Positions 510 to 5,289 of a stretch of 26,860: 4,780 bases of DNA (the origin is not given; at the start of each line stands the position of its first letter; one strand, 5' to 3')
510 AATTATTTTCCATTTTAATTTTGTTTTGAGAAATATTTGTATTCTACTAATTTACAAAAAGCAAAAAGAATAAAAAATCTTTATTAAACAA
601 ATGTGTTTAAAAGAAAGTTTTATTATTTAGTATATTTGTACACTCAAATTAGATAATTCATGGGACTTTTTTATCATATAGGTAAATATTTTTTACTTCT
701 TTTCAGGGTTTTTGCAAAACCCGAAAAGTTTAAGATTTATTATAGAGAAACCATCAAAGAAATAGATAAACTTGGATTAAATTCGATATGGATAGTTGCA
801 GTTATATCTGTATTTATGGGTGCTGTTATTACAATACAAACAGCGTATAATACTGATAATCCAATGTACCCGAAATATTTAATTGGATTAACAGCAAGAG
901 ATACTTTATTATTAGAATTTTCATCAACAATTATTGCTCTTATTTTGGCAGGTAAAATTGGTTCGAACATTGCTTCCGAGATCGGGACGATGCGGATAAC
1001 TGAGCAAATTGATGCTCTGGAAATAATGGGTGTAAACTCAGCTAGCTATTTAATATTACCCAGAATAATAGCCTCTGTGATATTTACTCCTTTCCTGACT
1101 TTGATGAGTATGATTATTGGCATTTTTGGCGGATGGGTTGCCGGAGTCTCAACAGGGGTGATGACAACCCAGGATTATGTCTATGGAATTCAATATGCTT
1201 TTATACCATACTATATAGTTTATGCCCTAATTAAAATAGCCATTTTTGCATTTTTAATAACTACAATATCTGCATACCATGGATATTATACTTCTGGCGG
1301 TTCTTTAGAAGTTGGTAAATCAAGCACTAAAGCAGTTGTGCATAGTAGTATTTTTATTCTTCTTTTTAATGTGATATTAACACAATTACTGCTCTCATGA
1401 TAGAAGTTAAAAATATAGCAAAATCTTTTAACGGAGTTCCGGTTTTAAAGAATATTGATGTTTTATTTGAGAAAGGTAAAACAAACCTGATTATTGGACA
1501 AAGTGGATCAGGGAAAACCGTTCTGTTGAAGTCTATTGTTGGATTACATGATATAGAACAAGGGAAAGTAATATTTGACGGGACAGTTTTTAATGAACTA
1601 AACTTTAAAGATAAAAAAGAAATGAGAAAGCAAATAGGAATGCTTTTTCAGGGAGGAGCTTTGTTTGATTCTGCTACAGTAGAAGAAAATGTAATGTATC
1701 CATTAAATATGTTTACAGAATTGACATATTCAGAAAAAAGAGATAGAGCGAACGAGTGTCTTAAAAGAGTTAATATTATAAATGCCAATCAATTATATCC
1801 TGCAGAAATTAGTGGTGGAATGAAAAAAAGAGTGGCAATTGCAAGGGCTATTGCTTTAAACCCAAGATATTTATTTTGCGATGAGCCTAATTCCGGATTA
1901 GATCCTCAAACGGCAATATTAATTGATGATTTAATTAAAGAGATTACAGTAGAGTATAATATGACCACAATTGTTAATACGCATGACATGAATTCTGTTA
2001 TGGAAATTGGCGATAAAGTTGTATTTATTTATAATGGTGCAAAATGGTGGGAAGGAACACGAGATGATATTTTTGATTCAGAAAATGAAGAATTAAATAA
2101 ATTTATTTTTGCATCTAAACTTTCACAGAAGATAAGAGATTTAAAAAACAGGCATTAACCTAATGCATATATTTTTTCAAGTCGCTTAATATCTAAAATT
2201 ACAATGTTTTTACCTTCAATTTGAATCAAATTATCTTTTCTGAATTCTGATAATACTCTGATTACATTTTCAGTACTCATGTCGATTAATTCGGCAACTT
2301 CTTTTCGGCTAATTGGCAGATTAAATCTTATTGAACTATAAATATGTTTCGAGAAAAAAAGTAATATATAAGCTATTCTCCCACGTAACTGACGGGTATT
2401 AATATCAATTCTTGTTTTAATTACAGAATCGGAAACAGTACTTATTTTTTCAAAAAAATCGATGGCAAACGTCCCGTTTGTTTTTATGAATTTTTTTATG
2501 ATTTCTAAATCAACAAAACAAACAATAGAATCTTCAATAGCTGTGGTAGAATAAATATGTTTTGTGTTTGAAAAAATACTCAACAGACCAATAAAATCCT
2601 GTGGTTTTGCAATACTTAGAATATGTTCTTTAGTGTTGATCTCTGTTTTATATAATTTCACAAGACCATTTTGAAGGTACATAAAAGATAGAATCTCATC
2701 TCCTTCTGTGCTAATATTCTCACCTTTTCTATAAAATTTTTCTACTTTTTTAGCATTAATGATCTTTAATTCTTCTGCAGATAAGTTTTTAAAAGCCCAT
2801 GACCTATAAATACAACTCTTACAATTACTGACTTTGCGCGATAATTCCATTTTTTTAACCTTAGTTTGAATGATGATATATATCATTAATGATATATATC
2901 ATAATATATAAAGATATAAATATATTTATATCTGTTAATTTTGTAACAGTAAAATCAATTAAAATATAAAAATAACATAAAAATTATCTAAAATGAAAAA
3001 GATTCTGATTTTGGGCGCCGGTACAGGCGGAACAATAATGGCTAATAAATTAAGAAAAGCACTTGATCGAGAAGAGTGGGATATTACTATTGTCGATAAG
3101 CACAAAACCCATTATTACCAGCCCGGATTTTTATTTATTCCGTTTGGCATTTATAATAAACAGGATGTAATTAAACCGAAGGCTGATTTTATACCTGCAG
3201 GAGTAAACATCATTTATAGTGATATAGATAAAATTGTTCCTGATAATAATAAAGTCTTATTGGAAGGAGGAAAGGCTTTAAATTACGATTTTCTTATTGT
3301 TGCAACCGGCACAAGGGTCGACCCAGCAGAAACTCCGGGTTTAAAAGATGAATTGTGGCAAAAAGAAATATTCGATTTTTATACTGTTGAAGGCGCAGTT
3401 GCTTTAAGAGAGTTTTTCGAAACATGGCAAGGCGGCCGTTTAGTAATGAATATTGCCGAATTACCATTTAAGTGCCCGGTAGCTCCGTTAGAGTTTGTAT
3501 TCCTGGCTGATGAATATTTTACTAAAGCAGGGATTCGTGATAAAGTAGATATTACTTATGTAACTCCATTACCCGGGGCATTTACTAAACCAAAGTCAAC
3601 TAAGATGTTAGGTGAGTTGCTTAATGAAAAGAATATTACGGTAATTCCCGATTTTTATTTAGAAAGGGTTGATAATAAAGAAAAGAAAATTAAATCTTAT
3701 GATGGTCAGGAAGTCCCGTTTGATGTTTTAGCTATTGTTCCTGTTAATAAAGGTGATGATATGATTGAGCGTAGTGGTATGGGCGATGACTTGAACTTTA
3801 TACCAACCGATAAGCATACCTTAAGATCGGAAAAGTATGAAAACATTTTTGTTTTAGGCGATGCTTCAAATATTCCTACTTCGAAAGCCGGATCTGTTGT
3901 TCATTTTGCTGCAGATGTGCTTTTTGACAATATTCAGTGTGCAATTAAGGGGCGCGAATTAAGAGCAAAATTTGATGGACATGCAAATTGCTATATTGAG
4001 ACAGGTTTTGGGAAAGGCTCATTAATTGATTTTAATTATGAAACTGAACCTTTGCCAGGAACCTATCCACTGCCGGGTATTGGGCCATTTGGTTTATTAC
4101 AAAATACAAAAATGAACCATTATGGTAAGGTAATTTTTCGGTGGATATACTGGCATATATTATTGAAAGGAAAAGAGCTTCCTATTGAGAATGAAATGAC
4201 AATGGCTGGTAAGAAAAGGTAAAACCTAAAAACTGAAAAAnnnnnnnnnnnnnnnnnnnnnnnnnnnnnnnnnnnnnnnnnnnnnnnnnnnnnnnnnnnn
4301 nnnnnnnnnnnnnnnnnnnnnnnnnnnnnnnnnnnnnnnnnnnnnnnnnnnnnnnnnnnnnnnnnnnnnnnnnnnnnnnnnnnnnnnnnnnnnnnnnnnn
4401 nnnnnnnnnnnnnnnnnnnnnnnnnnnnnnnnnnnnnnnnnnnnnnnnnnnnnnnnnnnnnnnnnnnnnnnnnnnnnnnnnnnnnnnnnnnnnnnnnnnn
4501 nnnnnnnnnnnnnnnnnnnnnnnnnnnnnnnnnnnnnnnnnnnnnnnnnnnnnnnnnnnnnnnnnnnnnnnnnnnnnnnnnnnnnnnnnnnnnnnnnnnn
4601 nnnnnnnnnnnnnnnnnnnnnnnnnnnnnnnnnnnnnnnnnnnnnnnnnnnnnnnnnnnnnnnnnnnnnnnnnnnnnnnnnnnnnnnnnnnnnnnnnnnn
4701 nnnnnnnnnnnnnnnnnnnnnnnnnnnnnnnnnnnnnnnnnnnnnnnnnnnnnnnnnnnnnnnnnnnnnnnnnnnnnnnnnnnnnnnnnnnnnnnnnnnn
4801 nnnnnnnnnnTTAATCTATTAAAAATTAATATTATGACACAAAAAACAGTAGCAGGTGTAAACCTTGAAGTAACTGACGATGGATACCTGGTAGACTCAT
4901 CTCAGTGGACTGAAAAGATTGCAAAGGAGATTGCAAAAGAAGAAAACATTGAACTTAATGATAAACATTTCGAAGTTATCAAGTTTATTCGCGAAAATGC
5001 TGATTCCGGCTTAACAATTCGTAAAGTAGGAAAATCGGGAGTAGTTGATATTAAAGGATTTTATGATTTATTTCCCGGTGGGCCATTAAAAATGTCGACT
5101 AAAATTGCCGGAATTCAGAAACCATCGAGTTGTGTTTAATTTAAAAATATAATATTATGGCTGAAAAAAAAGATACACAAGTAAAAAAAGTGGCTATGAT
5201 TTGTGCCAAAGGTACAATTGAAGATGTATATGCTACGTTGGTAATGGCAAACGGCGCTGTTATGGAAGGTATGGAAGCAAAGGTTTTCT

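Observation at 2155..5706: Self-contained sulfur module: Crp/Fnr regulator divergent from sqr-DUF1641-tusE-dsrE2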

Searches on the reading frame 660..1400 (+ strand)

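Call 3: search_protein_families(library=pfam, proteins=[window:660-1400:+], max_evalue=0.01)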
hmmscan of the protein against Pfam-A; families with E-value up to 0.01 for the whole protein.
window:660-1400:+ (246 aa): 1 family
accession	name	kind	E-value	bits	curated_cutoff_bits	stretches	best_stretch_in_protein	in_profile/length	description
PF02405.21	MlaE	-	5.1e-67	226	22.5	1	32-243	2-212/212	Permease MlaE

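Call 4: search_protein_families(library=ncbifam, proteins=[window:660-1400:+], max_evalue=0.01)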
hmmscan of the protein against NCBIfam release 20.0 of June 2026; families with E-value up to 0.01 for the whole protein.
window:660-1400:+ (246 aa): 2 families
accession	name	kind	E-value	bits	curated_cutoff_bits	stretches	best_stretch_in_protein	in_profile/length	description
TIGR00056.1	TIGR00056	subfamily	7.7e-53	179.8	212.2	1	12-245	26-257/260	MlaE family lipid ABC transporter permease subunit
NF033619.1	perm_MlaE_1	exception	9.8e-43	146.6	315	1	5-245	12-252/253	lipid asymmetry maintenance ABC transporter permease subunit MlaE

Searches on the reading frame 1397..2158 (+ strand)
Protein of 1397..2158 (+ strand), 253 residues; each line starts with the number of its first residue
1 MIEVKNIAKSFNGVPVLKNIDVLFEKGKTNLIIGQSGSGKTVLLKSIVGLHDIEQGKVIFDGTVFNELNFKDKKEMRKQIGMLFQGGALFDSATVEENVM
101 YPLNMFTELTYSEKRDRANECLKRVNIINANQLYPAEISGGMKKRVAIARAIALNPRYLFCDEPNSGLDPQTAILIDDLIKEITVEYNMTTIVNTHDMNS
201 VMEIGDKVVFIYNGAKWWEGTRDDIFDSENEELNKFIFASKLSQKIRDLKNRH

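Call 3: search_protein_families(library=pfam, proteins=[window:1397-2158:+], max_evalue=0.01)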
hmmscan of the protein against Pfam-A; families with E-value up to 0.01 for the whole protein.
window:1397-2158:+ (253 aa): 5 families
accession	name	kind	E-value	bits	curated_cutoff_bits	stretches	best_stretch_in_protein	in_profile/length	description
PF00005.33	ABC_tran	-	1.6e-31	110.1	25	1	17-165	1-136/137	ABC transporter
PF13304.12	AAA_21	-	7.3e-08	33.3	27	1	30-88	2-58/304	AAA domain, putative AbiEii toxin, Type IV TA system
PF02463.25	SMC_N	-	1.8e-06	28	40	1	19-212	17-212/220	RecF/RecN/SMC N terminal domain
PF13401.12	AAA_22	-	0.0013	19.5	27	1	31-90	9-64/130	AAA domain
PF13476.12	AAA_23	-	0.0044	18.1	27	1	4-48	4-40/201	AAA domain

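Call 4: search_protein_families(library=ncbifam, proteins=[window:1397-2158:+], max_evalue=0.01)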
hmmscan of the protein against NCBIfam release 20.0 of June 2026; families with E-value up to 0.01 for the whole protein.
window:1397-2158:+ (253 aa): 190 families (the best 25 are shown)
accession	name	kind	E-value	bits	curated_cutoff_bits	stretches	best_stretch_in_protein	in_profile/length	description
TIGR02315.1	ABC_phnC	equivalog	2.3e-49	168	266.1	1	1-229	1-237/243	phosphonate ABC transporter ATP-binding protein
NF007027.0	PRK09493.1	equivalog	2e-48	164.9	379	1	1-236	1-235/240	glutamine ABC transporter ATP-binding protein GlnQ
TIGR02314.1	ABC_MetN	equivalog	1.7e-47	162.1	499.7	1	1-243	1-246/343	methionine ABC transporter ATP-binding protein MetN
TIGR04521.1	ECF_ATPase_2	equivalog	1.6e-46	158.7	330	1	15-244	19-251/279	energy-coupling factor transporter ATPase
TIGR01186.1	proV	subfamily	5.1e-45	154.1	326.6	1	17-246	9-239/363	betaine/proline/choline family ABC transporter ATP-binding protein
TIGR03005.1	ectoine_ehuA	equivalog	5.1e-45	153.7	345.4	1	2-235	1-244/252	ectoine/hydroxyectoine ABC transporter ATP-binding protein EhuA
TIGR00968.1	3a0106s01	subfamily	3e-44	151.3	342.75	1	2-230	1-223/237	sulfate ABC transporter ATP-binding protein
TIGR00972.1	3a0107s01c2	equivalog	7.7e-44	149.9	343.2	1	2-233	2-238/248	phosphate ABC transporter ATP-binding protein PstB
TIGR03265.1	PhnT2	equivalog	1.1e-43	149.8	457.7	1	2-230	5-227/353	putative 2-aminoethylphosphonate ABC transporter ATP-binding protein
NF040933.2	ABC_arch_GlcV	equivalog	2.1e-43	148.6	450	1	2-229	3-233/357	glucose ABC transporter ATP-binding protein GlcV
NF008809.0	PRK11831.1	equivalog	2.1e-43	148.6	441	1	2-237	9-244/270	phospholipid ABC transporter ATP-binding protein MlaF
TIGR03608.1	L_ocin_972_ABC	subfamily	1.5e-42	145.4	254.85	1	4-211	1-206/206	putative bacteriocin export ABC transporter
TIGR02211.1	LolD_lipo_ex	equivalog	1.8e-42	145.3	307.75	1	2-213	2-216/221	lipoprotein-releasing ABC transporter ATP-binding protein LolD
TIGR04520.1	ECF_ATPase_1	equivalog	8.4e-42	143.4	315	1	2-242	1-239/269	energy-coupling factor transporter ATPase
TIGR02982.1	heterocyst_DevA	subfamily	1.1e-41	142.8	295.8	1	16-214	20-217/220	ABC exporter ATP-binding subunit, DevA family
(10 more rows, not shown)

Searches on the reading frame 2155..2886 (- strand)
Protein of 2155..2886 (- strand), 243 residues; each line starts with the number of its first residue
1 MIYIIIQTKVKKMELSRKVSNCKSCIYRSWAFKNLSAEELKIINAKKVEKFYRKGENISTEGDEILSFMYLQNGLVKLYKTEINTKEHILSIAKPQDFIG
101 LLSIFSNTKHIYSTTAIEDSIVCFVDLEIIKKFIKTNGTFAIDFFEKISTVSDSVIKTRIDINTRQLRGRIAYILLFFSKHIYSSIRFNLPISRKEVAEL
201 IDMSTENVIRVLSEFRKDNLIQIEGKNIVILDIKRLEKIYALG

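Call 3: search_protein_families(library=pfam, proteins=[window:2155-2886:-], max_evalue=0.01)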
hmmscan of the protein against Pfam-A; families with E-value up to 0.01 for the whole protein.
window:2155-2886:- (243 aa): 5 families
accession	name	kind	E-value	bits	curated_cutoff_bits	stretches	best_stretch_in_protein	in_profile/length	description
PF00027.35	cNMP_binding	-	2.2e-16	60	27.5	1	50-137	2-89/89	Cyclic nucleotide-binding domain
PF13545.12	HTH_Crp_2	-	6.8e-16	58.4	27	1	169-239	1-70/70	Crp-like helix-turn-helix domain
PF04492.19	Phage_rep_O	-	0.0013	19.6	28.7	1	164-229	22-87/95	Bacteriophage replication protein O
PF00325.26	Crp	-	0.0053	16.9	21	1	190-221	1-32/32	Bacterial regulatory proteins, crp family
PF21715.3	CggR_N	-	0.0068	16.5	30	0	182-227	8-53/71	CggR N-terminal DNA binding domain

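Call 4: search_protein_families(library=ncbifam, proteins=[window:2155-2886:-], max_evalue=0.01)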
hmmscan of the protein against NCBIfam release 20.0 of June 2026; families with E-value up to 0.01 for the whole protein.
window:2155-2886:- (243 aa): 10 families
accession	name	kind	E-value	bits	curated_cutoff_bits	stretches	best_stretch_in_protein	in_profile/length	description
NF045989.1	TransRegFnrLRhodb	equivalog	5.9e-16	58.4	300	1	17-237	5-232/245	transcriptional regulator FnrL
NF008365.0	PRK11161.1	subfamily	1e-15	57.7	228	1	10-239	8-242/250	fumarate/nitrate reduction transcriptional regulator Fnr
NF008732.0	PRK11753.1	equivalog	6.7e-15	55.1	266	1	44-232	20-212/214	cAMP-activated global transcriptional regulator CRP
NF006901.0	PRK09392.1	equivalog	2.3e-14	53.3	211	1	32-239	15-220/236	transcriptional activator FtrB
NF007707.0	PRK10402.1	subfamily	6.5e-12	45.5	180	1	31-239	18-217/226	transcriptional regulator YeiL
NF052518.1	TransRegLdrP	equivalog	9.6e-10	38.8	300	1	52-238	4-186/195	transcriptional regulator LdrP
NF050806.1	TransRegFixKCaul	equivalog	2.6e-09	36.6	300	1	44-239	20-213/215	transcriptional regulator FixK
NF050815.1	TransActFtrBCaul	equivalog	3.3e-09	36.3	300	1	46-232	31-215/251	transcriptional activator FtrB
TIGR03697.1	NtcA_cyano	equivalog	2e-08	34.3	244.95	1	57-239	3-191/193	global nitrogen regulator NtcA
NF053664.1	TransRegPtrACyano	equivalog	0.00026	20.4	300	1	73-231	35-190/196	Crp/Fnr family transcriptional regulator PtrA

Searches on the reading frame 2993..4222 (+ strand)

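Call 3: search_protein_families(library=pfam, proteins=[window:2993-4222:+], max_evalue=0.01)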
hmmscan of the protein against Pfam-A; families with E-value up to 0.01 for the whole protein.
window:2993-4222:+ (409 aa): 4 families
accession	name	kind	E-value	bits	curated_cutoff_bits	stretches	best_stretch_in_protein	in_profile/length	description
PF07992.20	Pyr_redox_2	-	1e-13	51.9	26.1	1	3-122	2-124/291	Pyridine nucleotide-disulphide oxidoreductase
PF21706.3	FCSD_central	-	3.3e-05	24.4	27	1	146-250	13-116/116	Sulfide dehydrogenase [flavocytochrome c] flavoprotein chain, central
PF04820.20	Trp_halogenase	-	0.00038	19.9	21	1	3-45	1-43/458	Tryptophan halogenase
PF13454.12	NAD_binding_9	-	0.0028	18.1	21.8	0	6-39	2-35/155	FAD-NAD(P)-binding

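Call 4: search_protein_families(library=ncbifam, proteins=[window:2993-4222:+], max_evalue=0.01)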
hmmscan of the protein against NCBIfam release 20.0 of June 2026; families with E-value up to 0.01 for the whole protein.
window:2993-4222:+ (409 aa): 13 families
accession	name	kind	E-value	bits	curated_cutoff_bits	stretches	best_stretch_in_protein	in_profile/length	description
NF049943.1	SQR_III_seleno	exception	5.6e-198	657.8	525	1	2-408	1-406/406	type III sulfide quinone reductase, selenoprotein subtype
TIGR03169.1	Nterm_to_SelD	hypoth_equivalog_domain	5.3e-14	52.3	310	1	69-324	67-317/365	pyridine nucleotide-disulfide oxidoreductase family protein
NF042949.2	3PPDioc_HcaD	equivalog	1.4e-06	27.3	450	1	2-143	2-140/386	3-phenylpropionate/cinnamic acid dioxygenase ferredoxin--NAD(+) reductase subunit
TIGR03385.1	CoA_CoA_reduc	equivalog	7.5e-06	25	578.8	1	3-149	1-151/439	CoA-disulfide reductase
TIGR04369.1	fusion_not_SelD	hypoth_equivalog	0.00029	19.1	700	0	26-110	22-107/701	oxidoreductase/SelD-related fusion protein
NF007286.0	PRK09754.1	equivalog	0.00032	19.6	447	1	2-142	4-141/400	phenylpropionate dioxygenase ferredoxin reductase subunit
NF010037.0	PRK13512.1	equivalog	0.00037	19.5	394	0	1-39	1-37/438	CoA-disulfide reductase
NF053547.1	violacein_VioD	equivalog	0.0017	17.3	620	1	3-39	1-35/372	flavin-dependent violacein biosynthesis monooxygenase VioD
NF041682.1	ant_diox_AndAa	equivalog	0.0022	16.7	650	1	77-141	81-141/406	anthranilate 1,2-dioxygenase system ferredoxin--NAD(+) reductase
NF007123.0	PRK09564.1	equivalog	0.0038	16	458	1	2-142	1-144/444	CoA-disulfide reductase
NF011565.0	PRK14989.1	subfamily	0.0047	15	883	0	3-134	5-134/847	nitrite reductase large subunit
TIGR02374.1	nitri_red_nirB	equivalog_domain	0.0082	14.6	578.35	0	5-116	2-115/794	nitrite reductase large subunit NirB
NF007032.0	PRK09496.1-4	equivalog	0.0097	14.9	309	0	3-40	2-35/457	Trk system potassium transporter TrkA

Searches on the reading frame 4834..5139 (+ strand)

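Call 3: search_protein_families(library=pfam, proteins=[window:4834-5139:+], max_evalue=0.01)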
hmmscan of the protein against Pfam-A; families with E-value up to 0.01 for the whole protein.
window:4834-5139:+ (101 aa): 1 family
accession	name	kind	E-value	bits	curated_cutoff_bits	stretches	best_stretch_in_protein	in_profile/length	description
PF04358.19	DsrC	-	8.4e-25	87.7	24.9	1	6-101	2-107/107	DsrC like protein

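Call 4: search_protein_families(library=ncbifam, proteins=[window:4834-5139:+], max_evalue=0.01)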
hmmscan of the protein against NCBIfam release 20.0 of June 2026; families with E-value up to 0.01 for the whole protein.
window:4834-5139:+ (101 aa): 2 families
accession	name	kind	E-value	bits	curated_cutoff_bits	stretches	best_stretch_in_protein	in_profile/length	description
TIGR03342.1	dsrC_tusE_dsvC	subfamily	2.2e-21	76.3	53.5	1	6-101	3-108/108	TusE/DsrC/DsvC family sulfur relay protein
NF008562.0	PRK11508.1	equivalog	8.9e-18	64.4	191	1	7-101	5-109/109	sulfurtransferase TusE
